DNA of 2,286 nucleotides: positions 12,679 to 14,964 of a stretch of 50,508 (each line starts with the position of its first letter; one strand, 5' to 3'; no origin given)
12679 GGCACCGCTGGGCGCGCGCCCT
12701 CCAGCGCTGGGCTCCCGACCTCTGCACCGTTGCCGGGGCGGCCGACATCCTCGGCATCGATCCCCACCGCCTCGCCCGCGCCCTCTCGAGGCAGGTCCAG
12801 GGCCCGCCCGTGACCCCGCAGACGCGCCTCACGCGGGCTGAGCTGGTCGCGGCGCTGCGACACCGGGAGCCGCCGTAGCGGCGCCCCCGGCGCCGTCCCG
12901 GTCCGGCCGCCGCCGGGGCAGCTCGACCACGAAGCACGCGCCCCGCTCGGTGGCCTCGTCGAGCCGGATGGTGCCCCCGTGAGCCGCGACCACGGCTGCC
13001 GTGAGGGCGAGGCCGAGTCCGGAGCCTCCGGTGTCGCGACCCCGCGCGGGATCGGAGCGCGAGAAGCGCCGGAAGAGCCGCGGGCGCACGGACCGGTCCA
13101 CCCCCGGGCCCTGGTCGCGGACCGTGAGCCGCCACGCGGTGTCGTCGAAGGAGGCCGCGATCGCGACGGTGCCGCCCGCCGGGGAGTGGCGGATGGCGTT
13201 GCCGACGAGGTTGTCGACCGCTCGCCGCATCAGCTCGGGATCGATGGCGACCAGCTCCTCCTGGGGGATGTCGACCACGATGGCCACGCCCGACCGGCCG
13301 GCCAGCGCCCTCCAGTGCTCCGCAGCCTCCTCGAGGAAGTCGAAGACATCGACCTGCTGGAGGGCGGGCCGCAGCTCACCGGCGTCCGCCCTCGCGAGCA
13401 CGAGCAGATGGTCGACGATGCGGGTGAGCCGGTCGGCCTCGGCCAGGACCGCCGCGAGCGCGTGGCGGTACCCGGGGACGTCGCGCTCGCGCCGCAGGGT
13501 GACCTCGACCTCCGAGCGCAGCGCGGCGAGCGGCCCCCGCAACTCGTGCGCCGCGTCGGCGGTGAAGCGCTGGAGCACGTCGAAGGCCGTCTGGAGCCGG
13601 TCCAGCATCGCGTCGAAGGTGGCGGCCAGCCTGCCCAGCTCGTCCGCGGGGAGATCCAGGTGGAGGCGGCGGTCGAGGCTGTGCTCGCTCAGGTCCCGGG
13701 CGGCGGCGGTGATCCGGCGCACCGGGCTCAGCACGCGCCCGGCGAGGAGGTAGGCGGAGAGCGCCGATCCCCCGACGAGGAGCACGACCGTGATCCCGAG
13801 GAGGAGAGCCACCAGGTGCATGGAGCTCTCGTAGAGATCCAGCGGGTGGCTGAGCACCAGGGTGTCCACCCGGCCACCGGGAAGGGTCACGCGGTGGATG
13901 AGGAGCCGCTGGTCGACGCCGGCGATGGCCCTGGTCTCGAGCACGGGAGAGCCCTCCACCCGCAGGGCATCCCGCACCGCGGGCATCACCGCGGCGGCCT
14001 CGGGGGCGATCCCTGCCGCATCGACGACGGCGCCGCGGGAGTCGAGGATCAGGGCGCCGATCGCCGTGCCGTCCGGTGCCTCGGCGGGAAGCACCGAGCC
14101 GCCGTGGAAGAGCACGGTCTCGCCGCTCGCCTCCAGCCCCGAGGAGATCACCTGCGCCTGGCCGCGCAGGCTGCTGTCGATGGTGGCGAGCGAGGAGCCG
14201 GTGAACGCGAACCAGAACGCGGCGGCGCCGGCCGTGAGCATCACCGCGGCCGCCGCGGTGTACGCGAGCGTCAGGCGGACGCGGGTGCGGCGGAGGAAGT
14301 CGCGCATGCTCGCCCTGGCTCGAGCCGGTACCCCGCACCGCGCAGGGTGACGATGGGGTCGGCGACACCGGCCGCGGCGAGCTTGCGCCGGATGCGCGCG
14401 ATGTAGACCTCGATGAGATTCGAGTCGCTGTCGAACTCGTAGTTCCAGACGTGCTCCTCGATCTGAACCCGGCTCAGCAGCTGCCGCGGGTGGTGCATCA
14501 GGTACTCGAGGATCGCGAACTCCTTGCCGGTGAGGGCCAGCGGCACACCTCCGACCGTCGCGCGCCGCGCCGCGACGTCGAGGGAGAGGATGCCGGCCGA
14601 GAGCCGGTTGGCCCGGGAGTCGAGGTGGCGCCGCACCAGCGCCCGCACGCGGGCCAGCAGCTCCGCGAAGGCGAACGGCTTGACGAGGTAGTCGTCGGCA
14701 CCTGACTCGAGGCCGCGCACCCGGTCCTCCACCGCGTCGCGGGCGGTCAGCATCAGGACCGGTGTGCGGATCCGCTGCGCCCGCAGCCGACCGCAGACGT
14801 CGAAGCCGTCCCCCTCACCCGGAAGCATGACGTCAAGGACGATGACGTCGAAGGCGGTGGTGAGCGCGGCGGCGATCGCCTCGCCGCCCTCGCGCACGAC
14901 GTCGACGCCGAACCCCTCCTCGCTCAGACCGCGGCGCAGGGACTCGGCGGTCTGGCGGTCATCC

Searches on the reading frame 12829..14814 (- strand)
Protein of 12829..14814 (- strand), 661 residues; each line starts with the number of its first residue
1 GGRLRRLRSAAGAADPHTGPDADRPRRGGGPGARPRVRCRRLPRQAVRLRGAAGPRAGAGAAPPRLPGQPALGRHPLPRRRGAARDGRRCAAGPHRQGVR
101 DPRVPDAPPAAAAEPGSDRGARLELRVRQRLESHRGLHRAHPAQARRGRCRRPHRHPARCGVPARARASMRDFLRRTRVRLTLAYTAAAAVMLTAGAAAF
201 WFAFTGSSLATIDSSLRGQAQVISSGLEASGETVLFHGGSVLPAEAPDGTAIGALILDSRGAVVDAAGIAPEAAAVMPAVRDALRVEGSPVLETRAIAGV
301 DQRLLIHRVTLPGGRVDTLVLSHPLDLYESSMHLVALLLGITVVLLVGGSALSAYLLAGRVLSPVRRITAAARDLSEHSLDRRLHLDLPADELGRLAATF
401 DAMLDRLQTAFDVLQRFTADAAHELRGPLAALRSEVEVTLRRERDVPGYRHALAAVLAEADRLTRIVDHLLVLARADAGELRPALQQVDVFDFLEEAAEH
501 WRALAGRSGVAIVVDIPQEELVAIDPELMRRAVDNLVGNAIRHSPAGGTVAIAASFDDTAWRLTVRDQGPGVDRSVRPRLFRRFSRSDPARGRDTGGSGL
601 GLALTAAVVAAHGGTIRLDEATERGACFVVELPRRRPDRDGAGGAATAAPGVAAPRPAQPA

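Call 15: search_protein_families(library=pfam, proteins=[window:12829-14814:-], max_evalue=0.001)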
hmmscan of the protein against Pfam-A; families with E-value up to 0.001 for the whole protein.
window:12829-14814:- (661 aa): 4 families
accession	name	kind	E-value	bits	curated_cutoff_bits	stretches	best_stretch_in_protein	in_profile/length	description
PF02518.31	HATPase_c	-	7.9e-26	91.1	26.4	1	525-635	2-110/111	Histidine kinase-, DNA gyrase B-, and HSP90-like ATPase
PF00512.31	HisKA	-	7.2e-13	48.8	26.9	1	414-479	2-66/66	His Kinase A (phospho-acceptor) domain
PF00672.30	HAMP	-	2.3e-12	47.4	25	1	356-408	1-52/53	HAMP domain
PF13581.12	HATPase_c_2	-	8.6e-06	26.2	27.4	1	530-609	33-109/127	Histidine kinase-like ATPase domain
